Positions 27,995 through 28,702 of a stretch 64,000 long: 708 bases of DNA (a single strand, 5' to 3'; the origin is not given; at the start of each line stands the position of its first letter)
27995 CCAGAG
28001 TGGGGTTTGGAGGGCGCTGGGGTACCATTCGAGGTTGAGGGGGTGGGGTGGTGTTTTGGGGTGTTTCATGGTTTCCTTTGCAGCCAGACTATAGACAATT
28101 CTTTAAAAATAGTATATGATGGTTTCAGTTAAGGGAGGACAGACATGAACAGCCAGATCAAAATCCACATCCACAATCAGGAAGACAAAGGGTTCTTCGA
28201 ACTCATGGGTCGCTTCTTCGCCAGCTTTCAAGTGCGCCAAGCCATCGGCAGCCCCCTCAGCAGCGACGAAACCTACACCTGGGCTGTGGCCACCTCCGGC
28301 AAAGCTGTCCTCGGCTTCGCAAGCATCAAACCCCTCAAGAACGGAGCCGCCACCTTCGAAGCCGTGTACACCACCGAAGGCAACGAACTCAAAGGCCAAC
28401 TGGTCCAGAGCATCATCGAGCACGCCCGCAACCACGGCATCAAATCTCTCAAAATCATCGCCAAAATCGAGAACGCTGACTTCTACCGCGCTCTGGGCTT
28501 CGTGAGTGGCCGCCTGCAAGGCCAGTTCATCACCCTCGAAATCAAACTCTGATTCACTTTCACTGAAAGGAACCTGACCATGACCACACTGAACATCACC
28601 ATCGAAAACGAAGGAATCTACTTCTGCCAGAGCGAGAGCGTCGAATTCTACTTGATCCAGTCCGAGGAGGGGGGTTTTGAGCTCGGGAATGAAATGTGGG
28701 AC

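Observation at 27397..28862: Reverse-oriented moron cassette: GNAT acetyltransferase plus hyper-acidic 76-aa protein with its own promoter and terminator, divergent from a stand-alone DUF262 gene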

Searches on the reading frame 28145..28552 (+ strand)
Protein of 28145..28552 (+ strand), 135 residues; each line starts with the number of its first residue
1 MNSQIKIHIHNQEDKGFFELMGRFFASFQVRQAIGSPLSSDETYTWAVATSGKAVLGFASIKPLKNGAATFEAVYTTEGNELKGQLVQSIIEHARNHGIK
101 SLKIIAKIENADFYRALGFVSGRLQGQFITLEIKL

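Call 4: search_protein_families(library=pfam, proteins=[window:28145-28552:+], max_evalue=1)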
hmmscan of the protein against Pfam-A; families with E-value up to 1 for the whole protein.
window:28145-28552:+ (135 aa): 3 families
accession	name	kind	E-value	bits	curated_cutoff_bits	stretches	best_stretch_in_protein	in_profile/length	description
PF00583.31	Acetyltransf_1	-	0.00023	21.9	20.7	1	39-119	29-116/116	Acetyltransferase (GNAT) family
PF13673.13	Acetyltransf_10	-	0.00081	19.8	23.6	1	25-120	13-108/128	Acetyltransferase (GNAT) domain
PF13508.13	Acetyltransf_7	-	0.0027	18.5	27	1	45-120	4-83/84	Acetyltransferase (GNAT) domain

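Call 6: search_protein_families(library=phrogs, proteins=[window:28145-28552:+], max_evalue=0.1)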
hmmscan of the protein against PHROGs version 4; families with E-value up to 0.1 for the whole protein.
window:28145-28552:+ (135 aa): 0 families

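Call 7: search_protein_families(library=padloc, proteins=[window:28145-28552:+], max_evalue=0.1)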
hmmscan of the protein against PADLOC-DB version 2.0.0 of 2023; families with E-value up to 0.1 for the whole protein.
window:28145-28552:+ (135 aa): 0 families

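Call 9: search_dna_similar(query=window:28145-28552:+, collection=phages, mode=protein, max_evalue=0.01)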
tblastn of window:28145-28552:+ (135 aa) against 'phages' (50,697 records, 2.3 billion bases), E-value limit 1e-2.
No match.

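Call 16: find_homologous_proteins(query=window:28145-28552:+, max_evalue=0.001)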
Query window:28145-28552:+ (135 aa): 1 proteins with E <= 0.001 among 12 candidates.
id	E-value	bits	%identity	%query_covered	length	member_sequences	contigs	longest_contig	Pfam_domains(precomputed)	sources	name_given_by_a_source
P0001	1.4e-81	288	100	100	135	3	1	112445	-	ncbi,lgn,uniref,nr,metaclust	ncbi:GNAT family N-acetyltransferase [Deinococcus misasensis]|uniref:GNAT family N-acetyltransferase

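Call 18: find_encoding_contigs(protein=P0001, flank=10000, max_places=5)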
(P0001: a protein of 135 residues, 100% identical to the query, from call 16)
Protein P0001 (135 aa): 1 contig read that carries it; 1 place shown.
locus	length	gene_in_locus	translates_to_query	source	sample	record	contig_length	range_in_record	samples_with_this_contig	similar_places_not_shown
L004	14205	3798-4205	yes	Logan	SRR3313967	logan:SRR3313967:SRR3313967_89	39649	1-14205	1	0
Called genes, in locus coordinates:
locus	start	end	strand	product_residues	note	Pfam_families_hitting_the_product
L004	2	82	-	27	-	?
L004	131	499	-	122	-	-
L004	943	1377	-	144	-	-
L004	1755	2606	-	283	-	-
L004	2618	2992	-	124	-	-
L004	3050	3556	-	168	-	PF03235:GmrSD_N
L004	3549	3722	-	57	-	-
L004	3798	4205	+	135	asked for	-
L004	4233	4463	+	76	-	-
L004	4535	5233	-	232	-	-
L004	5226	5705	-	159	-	-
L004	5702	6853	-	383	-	-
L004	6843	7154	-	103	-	-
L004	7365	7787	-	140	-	-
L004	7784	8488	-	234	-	PF00149:Metallophos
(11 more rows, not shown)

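Call 32: find_related_loci(query=A1, collection=viral_contigs, flank=6000)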
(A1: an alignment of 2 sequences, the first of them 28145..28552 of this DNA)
Query A1 (135 aa) in viral_contigs; peptide patterns used: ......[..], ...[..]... (x = any residue, [..] = any of these).
58 stretches matched a pattern, but none encodes a relative of the query by tblastn (E <= 1e-3).

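Call 34: search_protein_representatives(protein=window:28145-28552:+)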
Query: 135 residues. Proteins with E-value up to 0.001 (for the whole library): 118; up to 1e-10: 11; up to 1e-30: 1. The best 118 are listed.
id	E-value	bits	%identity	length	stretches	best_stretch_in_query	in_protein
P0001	4.6e-82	288.3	100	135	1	1-135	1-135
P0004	3.0e-15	72.5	39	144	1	4-129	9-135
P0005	4.0e-15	72.1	37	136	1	5-133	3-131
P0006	1.5e-13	67.0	35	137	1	10-130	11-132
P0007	2.1e-13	66.5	34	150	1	13-128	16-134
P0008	1.4e-12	63.8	40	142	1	4-135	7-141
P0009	1.6e-12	63.6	35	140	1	13-134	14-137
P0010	7.6e-12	61.5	31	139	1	6-134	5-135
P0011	1.2e-11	60.8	38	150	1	13-128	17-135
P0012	1.7e-11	60.4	35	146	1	9-131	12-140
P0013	9.0e-11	58.0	35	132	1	1-130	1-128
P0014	1.7e-10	57.1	32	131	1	9-130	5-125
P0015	2.6e-10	56.5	35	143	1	8-126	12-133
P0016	6.7e-10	55.2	32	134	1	9-131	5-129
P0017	1.3e-09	54.3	32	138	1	4-135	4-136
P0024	1.1e-08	51.3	32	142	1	11-131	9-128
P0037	1.9e-07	47.3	30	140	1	4-129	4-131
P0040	4.2e-07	46.2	26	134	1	11-133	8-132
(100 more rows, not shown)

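Call 36: search_protein_families(library=phrogs, alignment_id=A3, max_evalue=0.001)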
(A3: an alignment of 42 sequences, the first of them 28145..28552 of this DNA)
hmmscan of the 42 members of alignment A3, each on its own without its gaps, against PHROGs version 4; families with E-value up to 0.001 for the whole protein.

A. member 1, window:28145-28552:+ (135 aa): 0 families

B. families by the number of members that match (of 42 scanned): 6 families
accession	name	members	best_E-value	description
phrog_1249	-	24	1.7e-14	acetyltransferase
phrog_3810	-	15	1.2e-09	acetyltransferase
phrog_8663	-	7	7.6e-07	-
phrog_7861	-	4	9.5e-05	acetyltransferase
phrog_13728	-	2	0.00078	acetyltransferase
phrog_21214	-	1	6.1e-05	acetyltransferase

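Call 37: search_protein_families(library=pfam, alignment_id=A3, max_evalue=0.01)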
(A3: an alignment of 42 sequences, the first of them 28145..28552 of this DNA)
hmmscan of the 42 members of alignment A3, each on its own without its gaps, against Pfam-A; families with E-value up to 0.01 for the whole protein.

A. member 1, window:28145-28552:+ (135 aa): 3 families
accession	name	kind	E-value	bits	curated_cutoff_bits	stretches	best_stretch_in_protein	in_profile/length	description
PF00583.31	Acetyltransf_1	-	0.00023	21.9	20.7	1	39-119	29-116/116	Acetyltransferase (GNAT) family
PF13673.13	Acetyltransf_10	-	0.00081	19.8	23.6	1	25-120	13-108/128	Acetyltransferase (GNAT) domain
PF13508.13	Acetyltransf_7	-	0.0027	18.5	27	1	45-120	4-83/84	Acetyltransferase (GNAT) domain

B. families by the number of members that match (of 42 scanned): 12 families
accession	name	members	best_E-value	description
PF13508.13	Acetyltransf_7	35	5.6e-12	Acetyltransferase (GNAT) domain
PF00583.31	Acetyltransf_1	34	4.5e-13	Acetyltransferase (GNAT) family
PF13673.13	Acetyltransf_10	31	2.1e-16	Acetyltransferase (GNAT) domain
PF14542.12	Acetyltransf_CG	15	3.4e-07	GCN5-related N-acetyl-transferase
PF13302.13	Acetyltransf_3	5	4.9e-07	Acetyltransferase (GNAT) domain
PF13880.12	Acetyltransf_13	3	0.00089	ESCO1/2 acetyl-transferase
PF13527.13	Acetyltransf_9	3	0.0015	Acetyltransferase (GNAT) domain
PF08445.16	FR47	2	8.6e-08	FR47-like protein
PF17013.11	Acetyltransf_15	2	0.0035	Putative acetyl-transferase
PF12568.14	PanZ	1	0.00081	Acetyltransferase (GNAT) domain, PanZ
PF13420.13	Acetyltransf_4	1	0.0028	Acetyltransferase (GNAT) domain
PF13480.13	Acetyltransf_6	1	0.0031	Acetyltransferase (GNAT) domain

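Call 38: find_homologous_proteins(query=A3, max_evalue=0.00001)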
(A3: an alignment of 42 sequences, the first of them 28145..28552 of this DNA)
Query A3 (42 sequences) (135 aa, profile of the alignment): 12 proteins with E <= 0.00001 among 726 candidates.
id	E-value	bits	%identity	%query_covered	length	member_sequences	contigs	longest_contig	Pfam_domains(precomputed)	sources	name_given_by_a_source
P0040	4.0e-40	155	26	92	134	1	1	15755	PF13673.14,PF13508.14,PF00583.32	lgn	-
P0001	7.7e-38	148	100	100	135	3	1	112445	-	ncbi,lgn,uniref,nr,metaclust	ncbi:GNAT family N-acetyltransferase [Deinococcus misasensis]|uniref:GNAT family N-acetyltransferase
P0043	9.7e-38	147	27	95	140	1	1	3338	PF13673.14,PF13508.14,PF00583.32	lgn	-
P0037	8.7e-35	138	28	98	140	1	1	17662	PF13673.14,PF13508.14,PF00583.32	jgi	jgi:ribosomal protein S18 acetylase RimI-like enzyme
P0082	2.6e-24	104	29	85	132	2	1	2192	-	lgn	-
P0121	3.8e-24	103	34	59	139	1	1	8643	PF13673.14,PF13508.14,PF00583.32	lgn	-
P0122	2.6e-7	49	23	88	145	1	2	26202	PF13673.14,PF13508.14,PF23209.2,PF00583.32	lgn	-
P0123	7.2e-7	47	38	10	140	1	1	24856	PF13673.14,PF13508.14,PF08445.17,PF14542.13,PF13527.14,PF00583.32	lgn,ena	-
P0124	7.5e-7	47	24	53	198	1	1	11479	PF13673.14,PF13508.14,PF00583.32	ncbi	-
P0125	9.0e-7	47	26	61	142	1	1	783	PF13673.14,PF13508.14,PF00583.32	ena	-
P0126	9.1e-7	47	26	61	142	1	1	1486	PF13673.14,PF13508.14,PF00583.32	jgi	jgi:N-acetylglutamate synthase-like GNAT family acetyltransferase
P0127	9.5e-6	44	26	53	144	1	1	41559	PF13673.14,PF13508.14,PF00583.32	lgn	-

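Call 40: find_encoding_contigs(protein=P0040, flank=4000, max_places=3)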
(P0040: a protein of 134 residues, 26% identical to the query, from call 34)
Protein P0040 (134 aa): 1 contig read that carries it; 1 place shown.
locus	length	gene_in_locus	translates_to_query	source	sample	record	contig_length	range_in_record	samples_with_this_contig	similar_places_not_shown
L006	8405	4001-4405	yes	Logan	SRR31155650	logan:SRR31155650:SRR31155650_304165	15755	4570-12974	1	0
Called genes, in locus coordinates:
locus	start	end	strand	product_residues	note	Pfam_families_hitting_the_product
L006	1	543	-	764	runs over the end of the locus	-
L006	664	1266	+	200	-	-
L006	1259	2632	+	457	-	PF00176:SNF2-rel_dom, PF04851:ResIII (faint), PF00271:Helicase_C, PF16203:ERCC3_RAD25_C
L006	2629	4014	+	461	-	PF01507:PAPS_reduct, PF11922:DUF3440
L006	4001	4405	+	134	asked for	PF00583:Acetyltransf_1, PF13673:Acetyltransf_10, PF13508:Acetyltransf_7 (weak)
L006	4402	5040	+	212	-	PF02195:ParB_N (weak)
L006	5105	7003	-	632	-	-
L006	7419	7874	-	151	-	PF20689:bDLD1 (weak)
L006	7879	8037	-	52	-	-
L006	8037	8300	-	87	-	-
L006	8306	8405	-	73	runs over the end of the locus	-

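Call 41: find_encoding_contigs(protein=P0037, flank=4000, max_places=3)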
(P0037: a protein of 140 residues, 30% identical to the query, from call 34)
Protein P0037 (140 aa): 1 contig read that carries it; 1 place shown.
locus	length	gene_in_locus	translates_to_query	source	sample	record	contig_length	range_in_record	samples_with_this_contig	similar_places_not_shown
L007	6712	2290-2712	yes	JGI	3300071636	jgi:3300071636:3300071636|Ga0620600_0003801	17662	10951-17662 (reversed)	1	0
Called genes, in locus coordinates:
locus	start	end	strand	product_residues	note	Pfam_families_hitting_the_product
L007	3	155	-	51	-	?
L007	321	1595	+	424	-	PF01507:PAPS_reduct, PF11922:DUF3440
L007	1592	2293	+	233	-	PF02195:ParB_N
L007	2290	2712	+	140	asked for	PF13673:Acetyltransf_10, PF00583:Acetyltransf_1, PF13508:Acetyltransf_7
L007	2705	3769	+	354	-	-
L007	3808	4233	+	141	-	PF15731:MqsA_antitoxin (weak)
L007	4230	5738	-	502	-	-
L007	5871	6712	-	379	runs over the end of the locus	-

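Call 47: search_dna_similar(query=P0016, collection=phages, mode=protein, max_evalue=0.001, max_rows=40, rows=spread)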
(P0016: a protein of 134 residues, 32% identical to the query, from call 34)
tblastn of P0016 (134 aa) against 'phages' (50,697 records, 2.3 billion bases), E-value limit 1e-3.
No match.

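Call 48: find_encoding_contigs(protein=P0004, flank=5000, max_places=3)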
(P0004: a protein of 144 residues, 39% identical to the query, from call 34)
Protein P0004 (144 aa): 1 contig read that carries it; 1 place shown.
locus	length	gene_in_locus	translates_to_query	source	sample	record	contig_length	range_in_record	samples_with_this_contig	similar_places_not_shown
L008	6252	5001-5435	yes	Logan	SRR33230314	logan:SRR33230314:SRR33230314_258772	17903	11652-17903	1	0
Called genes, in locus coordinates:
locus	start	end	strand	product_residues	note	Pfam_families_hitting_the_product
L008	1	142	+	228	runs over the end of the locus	-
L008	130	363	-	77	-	-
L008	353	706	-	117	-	-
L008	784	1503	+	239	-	-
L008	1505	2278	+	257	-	PF27781:Csf1 (weak)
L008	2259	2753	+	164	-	-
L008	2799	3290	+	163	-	-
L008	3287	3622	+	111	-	-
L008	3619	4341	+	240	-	-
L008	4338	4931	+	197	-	PF09559:Cas6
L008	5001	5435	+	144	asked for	PF00583:Acetyltransf_1 (weak), PF13673:Acetyltransf_10, PF13508:Acetyltransf_7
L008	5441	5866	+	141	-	-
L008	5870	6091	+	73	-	PF13783:DUF4177 (weak)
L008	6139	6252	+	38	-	?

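Call 49: find_encoding_contigs(protein=P0005, flank=5000, max_places=3)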
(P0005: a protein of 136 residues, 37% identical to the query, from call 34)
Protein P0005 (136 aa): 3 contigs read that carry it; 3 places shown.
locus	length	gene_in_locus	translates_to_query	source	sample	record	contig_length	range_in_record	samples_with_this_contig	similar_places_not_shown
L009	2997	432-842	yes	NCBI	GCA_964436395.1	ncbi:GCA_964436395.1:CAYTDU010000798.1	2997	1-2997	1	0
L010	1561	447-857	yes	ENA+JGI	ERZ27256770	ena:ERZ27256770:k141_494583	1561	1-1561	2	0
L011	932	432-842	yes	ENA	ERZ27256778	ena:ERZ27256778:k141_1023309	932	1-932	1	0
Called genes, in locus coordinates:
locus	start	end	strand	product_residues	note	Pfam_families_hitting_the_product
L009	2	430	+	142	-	?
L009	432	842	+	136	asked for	PF00583:Acetyltransf_1, PF13673:Acetyltransf_10, PF13508:Acetyltransf_7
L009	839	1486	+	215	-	PF02195:ParB_N (weak)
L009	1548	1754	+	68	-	-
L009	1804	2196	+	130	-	-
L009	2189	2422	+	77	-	-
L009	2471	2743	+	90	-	-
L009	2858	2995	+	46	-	?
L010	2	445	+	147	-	?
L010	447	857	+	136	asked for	PF00583:Acetyltransf_1, PF13673:Acetyltransf_10, PF13508:Acetyltransf_7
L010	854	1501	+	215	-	PF02195:ParB_N (weak)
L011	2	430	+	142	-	?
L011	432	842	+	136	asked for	PF00583:Acetyltransf_1, PF13673:Acetyltransf_10, PF13508:Acetyltransf_7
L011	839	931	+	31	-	?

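Call 54: predict_structure(alignment_id=A4)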
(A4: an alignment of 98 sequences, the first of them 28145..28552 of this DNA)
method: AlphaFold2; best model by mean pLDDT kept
length: 135 residues; sequences in the alignment: 98
mean_pLDDT: 96.5   pTM: 0.88
mean pLDDT of the five models: 96.5, 96.5, 96.5, 96.0, 96.0
residues with pLDDT >= 90: 132; 70-90: 2; 50-70: 1; < 50: 0
segments of 3 or more residues with pLDDT < 50: none
pLDDT, mean of each block of 10 residues (from residue 1): 92 96 97 94 98 97 98 97 98 98 96 98 96 98
secondary structure, 60 per line:
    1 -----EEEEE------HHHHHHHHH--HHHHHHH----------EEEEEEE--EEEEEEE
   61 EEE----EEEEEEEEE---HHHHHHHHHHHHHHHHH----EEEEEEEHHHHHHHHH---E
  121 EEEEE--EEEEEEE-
elements in order: E6-10 H17-25 H28-34 E45-51 E54-63 E68-76 H80-96 E101-107 H108-116 E120-125 E128-134

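Call 58: fold_search(model_id=the predicted structure, library=pdb)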
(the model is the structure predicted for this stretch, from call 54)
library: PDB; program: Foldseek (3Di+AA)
matches with E <= 10: 1210; with E <= 0.001: 582
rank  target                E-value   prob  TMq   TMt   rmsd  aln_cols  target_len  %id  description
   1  3fix_A                2.2e-08  1.00  0.74  0.62   4.5       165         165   14  Crystal structure of a putative n-acetyltransferase (ta0374) from thermoplasma acidophilum (released 2009-01-13)
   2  3lod                  5.2e-08  1.00  0.71  0.67   4.8       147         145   17  The crystal structure of the putative acyl-CoA N-acyltransferase from Klebsiella pneumoniae subsp.pneumoniae MGH 78578 (released 2010-03-16)
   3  5jq4_B                6.3e-08  1.00  0.77  0.72   3.8       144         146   17  Structure of a GNAT acetyltransferase SACOL1063 from Staphylococcus aureus (released 2016-06-29)
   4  8iym_B                1.1e-07  1.00  0.64  0.58   6.9       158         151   16  Crystal structure of a protein acetyltransferase, HP0935 (released 2024-04-10)
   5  5jph_A                1.2e-07  1.00  0.77  0.73   3.5       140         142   18  Structure of a GNAT acetyltransferase SACOL1063 from Staphylococcus aureus in complex with CoA (released 2016-06-29)
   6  3g8w_A                1.2e-07  1.00  0.69  0.58   5.2       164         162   17  Crystal structure of a probable acetyltransferase from Staphylococcus epidermidis ATCC 12228 (released 2009-03-03)
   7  5jph_B                1.4e-07  1.00  0.77  0.73   3.5       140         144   18  Structure of a GNAT acetyltransferase SACOL1063 from Staphylococcus aureus in complex with CoA (released 2016-06-29)
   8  4ua3_B                1.4e-07  1.00  0.62  0.46   4.9       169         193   16  Crystal structure of selenomethionine labeled SpNatD (released 2015-01-28)
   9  8h6c_F                1.5e-07  1.00  0.75  0.63   4.2       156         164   15  Crystal structure of human GCN5 histone acetyltransferase domain bound with malonyl-CoA (released 2023-05-03)
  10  5z6n_B                1.6e-07  1.00  0.72  0.66   4.6       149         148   17  Crystal structure of Escherichia coli ElaA (released 2019-01-30)
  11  1y9k_C                1.6e-07  1.00  0.69  0.63   5.6       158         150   14  IAA acetyltransferase from Bacillus cereus ATCC 14579 (released 2005-02-01)
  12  1y9k_D                1.7e-07  1.00  0.68  0.61   5.7       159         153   14  IAA acetyltransferase from Bacillus cereus ATCC 14579 (released 2005-02-01)
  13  8iym_C                1.7e-07  1.00  0.67  0.60   6.5       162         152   14  Crystal structure of a protein acetyltransferase, HP0935 (released 2024-04-10)
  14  8h6c_E                1.8e-07  1.00  0.75  0.65   4.1       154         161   15  Crystal structure of human GCN5 histone acetyltransferase domain bound with malonyl-CoA (released 2023-05-03)
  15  8iym_A                1.9e-07  1.00  0.71  0.63   4.5       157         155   13  Crystal structure of a protein acetyltransferase, HP0935 (released 2024-04-10)
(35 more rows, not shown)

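Call 71: find_encoding_contigs(protein=P0006, flank=4000, max_places=2)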
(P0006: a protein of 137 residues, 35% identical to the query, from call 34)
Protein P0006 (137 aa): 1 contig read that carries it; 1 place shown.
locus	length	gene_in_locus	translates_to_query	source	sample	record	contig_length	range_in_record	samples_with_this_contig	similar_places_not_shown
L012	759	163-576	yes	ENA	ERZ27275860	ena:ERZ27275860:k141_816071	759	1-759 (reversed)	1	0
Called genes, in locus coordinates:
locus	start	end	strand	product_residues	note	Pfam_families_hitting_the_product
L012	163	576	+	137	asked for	PF00583:Acetyltransf_1, PF13673:Acetyltransf_10, PF13508:Acetyltransf_7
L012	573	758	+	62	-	?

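Call 72: find_encoding_contigs(protein=P0008, flank=4000, max_places=2)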
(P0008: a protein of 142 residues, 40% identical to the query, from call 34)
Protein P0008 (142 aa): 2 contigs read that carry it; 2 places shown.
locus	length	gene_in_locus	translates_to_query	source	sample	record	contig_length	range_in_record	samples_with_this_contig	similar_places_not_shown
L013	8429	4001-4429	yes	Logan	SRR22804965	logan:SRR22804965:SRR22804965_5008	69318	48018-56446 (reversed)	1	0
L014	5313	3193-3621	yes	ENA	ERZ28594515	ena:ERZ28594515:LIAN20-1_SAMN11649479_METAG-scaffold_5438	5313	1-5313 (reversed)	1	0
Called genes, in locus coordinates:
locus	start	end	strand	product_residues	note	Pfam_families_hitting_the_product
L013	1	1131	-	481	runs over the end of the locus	-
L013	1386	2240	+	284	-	-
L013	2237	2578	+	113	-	-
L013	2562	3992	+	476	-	PF00176:SNF2-rel_dom, PF00271:Helicase_C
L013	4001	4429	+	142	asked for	PF00583:Acetyltransf_1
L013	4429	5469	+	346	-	-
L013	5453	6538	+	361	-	PF01507:PAPS_reduct, PF11922:DUF3440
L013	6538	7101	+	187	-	PF02195:ParB_N (weak)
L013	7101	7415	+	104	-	-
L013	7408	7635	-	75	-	-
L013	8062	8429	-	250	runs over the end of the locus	PF00877:NLPC_P60 (weak), PF05257:CHAP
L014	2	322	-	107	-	?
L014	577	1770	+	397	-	-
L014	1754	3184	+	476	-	PF00176:SNF2-rel_dom, PF00271:Helicase_C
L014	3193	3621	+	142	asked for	PF00583:Acetyltransf_1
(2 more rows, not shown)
